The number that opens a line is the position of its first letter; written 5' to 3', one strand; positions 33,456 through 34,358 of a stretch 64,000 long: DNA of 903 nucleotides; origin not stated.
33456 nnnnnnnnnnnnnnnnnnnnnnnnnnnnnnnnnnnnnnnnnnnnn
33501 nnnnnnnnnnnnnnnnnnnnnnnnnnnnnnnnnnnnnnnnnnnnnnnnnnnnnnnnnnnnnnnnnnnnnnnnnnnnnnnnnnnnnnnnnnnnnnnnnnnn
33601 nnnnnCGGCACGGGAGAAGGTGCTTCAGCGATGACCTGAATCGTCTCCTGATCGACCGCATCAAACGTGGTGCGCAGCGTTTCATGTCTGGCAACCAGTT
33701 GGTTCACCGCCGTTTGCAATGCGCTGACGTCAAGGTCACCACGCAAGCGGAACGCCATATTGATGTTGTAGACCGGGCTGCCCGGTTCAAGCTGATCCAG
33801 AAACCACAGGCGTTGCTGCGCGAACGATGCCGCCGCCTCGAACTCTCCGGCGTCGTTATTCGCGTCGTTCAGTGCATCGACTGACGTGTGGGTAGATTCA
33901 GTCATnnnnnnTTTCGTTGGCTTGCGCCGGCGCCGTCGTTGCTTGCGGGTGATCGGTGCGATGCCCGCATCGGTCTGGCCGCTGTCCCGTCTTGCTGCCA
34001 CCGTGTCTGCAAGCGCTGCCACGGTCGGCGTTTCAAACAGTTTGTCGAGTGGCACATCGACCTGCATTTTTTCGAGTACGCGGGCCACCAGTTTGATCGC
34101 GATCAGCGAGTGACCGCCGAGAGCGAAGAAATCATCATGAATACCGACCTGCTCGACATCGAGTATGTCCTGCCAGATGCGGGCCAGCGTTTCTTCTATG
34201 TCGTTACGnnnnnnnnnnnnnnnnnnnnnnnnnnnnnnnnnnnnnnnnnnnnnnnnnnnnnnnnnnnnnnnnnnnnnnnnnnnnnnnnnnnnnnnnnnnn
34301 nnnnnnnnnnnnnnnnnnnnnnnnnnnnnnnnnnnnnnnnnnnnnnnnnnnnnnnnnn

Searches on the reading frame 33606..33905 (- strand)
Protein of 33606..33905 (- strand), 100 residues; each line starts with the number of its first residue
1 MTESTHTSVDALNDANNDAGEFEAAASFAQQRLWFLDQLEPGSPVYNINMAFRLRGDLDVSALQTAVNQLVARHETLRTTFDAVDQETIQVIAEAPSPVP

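Call 12: search_protein_families(library=pfam, proteins=[window:33606-33905:-], max_evalue=1)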
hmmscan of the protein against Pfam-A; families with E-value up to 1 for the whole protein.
window:33606-33905:- (100 aa): 2 families
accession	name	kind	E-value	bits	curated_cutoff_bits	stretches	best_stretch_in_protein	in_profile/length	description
PF00668.25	Condensation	-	4.1e-19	69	30.6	1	24-95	5-77/456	Condensation domain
PF16535.10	T3SSipB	-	0.062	14.1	31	1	2-47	59-101/155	Type III cell invasion protein SipB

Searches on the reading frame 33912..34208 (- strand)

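Call 58: search_protein_families(library=pfam, proteins=[window:33912-34208:-], max_evalue=0.01)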
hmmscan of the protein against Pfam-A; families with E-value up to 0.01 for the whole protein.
window:33912-34208:- (99 aa): 1 family
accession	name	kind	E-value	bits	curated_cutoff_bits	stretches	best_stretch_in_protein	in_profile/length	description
PF00550.31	PP-binding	-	3.1e-16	59.8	20.8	1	7-70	2-67/67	Phosphopantetheine attachment site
